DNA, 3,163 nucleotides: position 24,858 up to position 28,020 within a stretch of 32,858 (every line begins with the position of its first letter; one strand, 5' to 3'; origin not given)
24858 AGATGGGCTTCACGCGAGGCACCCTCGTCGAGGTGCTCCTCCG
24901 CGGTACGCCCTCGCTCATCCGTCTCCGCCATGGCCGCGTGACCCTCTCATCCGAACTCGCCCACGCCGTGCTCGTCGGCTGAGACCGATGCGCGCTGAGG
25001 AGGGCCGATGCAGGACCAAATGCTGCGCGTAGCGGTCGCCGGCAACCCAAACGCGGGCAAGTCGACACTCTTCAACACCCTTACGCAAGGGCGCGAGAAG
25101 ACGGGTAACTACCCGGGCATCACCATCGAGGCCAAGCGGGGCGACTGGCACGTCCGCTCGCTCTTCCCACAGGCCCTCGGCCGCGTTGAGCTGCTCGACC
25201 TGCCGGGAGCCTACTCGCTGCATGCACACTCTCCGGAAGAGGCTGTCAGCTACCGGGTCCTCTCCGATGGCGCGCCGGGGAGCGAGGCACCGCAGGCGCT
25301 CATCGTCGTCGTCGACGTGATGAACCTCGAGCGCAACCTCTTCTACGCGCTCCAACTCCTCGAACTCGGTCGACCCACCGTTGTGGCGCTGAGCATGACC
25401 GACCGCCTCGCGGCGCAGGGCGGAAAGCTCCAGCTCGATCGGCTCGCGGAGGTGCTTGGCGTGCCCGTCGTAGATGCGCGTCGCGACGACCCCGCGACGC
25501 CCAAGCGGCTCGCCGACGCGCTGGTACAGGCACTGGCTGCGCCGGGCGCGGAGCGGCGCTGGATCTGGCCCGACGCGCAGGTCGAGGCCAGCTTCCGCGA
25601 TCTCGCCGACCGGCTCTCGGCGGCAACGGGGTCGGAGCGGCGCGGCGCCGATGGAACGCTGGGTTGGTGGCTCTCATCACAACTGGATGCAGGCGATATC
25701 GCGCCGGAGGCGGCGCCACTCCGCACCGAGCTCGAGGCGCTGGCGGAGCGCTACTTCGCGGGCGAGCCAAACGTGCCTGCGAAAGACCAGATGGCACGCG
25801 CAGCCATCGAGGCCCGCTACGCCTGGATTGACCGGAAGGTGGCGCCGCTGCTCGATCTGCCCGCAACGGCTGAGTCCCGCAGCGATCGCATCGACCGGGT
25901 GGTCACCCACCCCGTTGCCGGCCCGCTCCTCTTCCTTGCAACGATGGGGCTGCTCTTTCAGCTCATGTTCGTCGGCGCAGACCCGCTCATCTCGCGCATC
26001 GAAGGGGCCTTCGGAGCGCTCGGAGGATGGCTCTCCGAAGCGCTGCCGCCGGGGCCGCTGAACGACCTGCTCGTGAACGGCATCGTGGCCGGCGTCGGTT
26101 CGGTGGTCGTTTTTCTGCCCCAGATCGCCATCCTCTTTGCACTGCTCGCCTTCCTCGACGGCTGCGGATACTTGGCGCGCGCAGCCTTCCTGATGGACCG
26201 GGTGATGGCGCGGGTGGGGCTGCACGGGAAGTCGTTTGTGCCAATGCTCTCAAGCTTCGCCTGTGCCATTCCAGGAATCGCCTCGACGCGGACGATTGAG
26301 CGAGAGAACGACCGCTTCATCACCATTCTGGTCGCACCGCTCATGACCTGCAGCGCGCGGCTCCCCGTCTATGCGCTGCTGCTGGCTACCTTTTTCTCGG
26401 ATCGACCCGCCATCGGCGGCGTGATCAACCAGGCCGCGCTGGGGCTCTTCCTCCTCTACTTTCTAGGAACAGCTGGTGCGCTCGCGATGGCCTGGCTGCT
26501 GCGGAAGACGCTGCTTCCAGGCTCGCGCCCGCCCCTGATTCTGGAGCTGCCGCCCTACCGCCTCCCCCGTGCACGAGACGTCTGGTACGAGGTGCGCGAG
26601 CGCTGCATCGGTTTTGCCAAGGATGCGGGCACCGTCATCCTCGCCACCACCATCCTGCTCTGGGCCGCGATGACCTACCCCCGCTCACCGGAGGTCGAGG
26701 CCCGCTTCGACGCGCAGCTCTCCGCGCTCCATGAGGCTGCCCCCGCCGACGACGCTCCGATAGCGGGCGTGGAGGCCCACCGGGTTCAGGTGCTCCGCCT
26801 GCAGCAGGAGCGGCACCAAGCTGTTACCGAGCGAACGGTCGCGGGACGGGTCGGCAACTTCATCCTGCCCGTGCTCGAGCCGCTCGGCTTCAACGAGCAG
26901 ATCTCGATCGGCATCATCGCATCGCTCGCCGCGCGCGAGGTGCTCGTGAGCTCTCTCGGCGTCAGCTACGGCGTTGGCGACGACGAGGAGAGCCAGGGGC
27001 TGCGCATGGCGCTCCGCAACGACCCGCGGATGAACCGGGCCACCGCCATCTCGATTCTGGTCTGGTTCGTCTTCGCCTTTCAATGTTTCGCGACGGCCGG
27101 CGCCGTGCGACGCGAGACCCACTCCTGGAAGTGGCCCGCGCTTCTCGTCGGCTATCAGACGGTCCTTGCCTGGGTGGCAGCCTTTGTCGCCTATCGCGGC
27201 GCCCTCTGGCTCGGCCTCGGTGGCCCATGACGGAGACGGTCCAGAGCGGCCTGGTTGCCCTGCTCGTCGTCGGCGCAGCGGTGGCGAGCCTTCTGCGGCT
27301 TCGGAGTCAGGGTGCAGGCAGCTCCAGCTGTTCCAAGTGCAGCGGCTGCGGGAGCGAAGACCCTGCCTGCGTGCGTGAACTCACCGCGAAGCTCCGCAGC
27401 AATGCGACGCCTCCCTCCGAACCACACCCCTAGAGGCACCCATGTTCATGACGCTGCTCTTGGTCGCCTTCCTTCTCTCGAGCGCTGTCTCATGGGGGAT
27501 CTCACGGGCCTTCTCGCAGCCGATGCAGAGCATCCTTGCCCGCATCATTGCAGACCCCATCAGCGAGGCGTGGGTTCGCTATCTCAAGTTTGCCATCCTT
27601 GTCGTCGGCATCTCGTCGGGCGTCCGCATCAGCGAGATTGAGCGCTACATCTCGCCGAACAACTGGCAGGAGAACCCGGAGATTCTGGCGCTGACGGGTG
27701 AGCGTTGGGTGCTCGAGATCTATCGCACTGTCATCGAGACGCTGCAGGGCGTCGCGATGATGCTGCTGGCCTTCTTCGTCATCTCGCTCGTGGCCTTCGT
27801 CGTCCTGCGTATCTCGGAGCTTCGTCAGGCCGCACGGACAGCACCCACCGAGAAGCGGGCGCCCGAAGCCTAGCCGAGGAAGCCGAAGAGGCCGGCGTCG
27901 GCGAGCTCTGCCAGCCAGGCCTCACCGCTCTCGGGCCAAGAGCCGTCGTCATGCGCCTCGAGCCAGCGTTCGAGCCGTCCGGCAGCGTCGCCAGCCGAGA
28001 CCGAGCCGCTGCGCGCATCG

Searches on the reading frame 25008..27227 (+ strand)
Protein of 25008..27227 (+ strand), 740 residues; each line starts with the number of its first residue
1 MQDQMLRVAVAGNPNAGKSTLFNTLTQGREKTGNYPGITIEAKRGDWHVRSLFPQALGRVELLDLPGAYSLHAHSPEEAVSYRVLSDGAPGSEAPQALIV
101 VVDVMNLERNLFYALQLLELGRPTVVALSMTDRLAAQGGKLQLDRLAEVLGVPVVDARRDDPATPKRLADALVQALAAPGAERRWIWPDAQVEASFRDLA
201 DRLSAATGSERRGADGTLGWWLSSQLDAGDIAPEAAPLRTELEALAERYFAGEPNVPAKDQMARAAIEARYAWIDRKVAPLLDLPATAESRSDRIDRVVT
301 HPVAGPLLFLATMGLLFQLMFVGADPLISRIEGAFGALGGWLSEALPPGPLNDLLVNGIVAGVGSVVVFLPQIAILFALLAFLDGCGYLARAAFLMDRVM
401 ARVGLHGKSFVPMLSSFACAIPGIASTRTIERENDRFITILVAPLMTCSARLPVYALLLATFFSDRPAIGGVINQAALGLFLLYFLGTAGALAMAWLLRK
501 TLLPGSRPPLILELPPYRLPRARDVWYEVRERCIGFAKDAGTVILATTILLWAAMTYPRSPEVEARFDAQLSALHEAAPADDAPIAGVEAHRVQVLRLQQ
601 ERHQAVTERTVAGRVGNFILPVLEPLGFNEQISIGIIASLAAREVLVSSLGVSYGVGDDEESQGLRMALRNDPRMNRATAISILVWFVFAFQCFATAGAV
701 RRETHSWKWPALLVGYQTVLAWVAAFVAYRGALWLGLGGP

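Call 9: search_protein_families(library=ncbifam, proteins=[window:25008-27227:+], max_evalue=0.1)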
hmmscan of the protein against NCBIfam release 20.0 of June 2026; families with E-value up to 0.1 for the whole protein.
window:25008-27227:+ (740 aa): 24 families
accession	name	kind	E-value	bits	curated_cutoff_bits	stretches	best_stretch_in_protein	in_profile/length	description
TIGR00437.1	feoB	equivalog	2.4e-126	422.9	315.65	1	12-703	1-594/594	ferrous iron transport protein B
NF007105.0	PRK09554.1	equivalog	9.3e-92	308.4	683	1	6-554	4-529/772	Fe(2+) transporter permease subunit FeoB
NF007171.0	PRK09602.1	subfamily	1.4e-09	37.3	387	1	5-52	2-49/397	YchF-related putative GTPase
TIGR03596.1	GTPase_YlqF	equivalog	7.5e-08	32.1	208.2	1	1-68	114-173/276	ribosome biogenesis GTPase YlqF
NF003255.0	PRK04213.1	equivalog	8.8e-07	28.4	164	1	2-48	6-52/204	GTP-binding protein EngB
TIGR03594.1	GTPase_EngA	equivalog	3e-06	26.5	306.7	1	6-45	176-216/432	ribosome biogenesis GTPase Der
TIGR00092.1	TIGR00092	equivalog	1.6e-05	24.2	279.2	1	6-49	3-47/368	redox-regulated ATPase YchF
TIGR00231.1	small_GTP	domain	2.6e-05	24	42.5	1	6-69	4-64/164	GTP-binding protein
TIGR03598.1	GTPase_YsxC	equivalog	8.7e-05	22.3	124.45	1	2-42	15-57/186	ribosome biogenesis GTP-binding protein YihA/YsxC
NF008956.1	PRK12299.1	equivalog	0.00015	20.9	300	1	8-45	161-198/327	GTPase ObgE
NF003661.0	PRK05291.1-3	equivalog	0.0002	20.9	380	1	6-27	217-238/448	tRNA uridine-5-carboxymethylaminomethyl(34) synthesis GTPase MnmE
TIGR02729.1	Obg_CgtA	equivalog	0.0002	20.5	280.25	1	8-45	160-197/329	Obg family GTPase CgtA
NF008955.0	PRK12297.1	equivalog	0.00044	19.3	406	1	8-43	162-197/429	GTPase ObgE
NF000908.1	PRK00089.1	equivalog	0.00061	19.2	237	1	8-28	6-26/291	GTPase Era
TIGR03156.1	GTP_HflX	equivalog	0.002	17.1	216.75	1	3-29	187-213/351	GTPase HflX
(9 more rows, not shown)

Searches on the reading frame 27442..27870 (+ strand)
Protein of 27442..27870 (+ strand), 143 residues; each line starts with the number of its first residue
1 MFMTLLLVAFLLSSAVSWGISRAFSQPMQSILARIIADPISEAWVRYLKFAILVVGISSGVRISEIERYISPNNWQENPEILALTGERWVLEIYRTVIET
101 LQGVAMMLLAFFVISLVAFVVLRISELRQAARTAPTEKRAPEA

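Call 7: search_protein_families(library=pfam, proteins=[window:27442-27870:+], max_evalue=0.01)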
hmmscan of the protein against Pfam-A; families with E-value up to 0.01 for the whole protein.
window:27442-27870:+ (143 aa): 0 families

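Call 9: search_protein_families(library=ncbifam, proteins=[window:27442-27870:+], max_evalue=0.1)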
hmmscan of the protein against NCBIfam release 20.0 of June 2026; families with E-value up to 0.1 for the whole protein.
window:27442-27870:+ (143 aa): 1 family
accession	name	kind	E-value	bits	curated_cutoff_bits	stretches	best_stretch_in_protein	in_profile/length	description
NF051435.1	ArfB_Rv0900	equivalog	1.2e-05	25.5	40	1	108-134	11-37/50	channel accessory protein ArfB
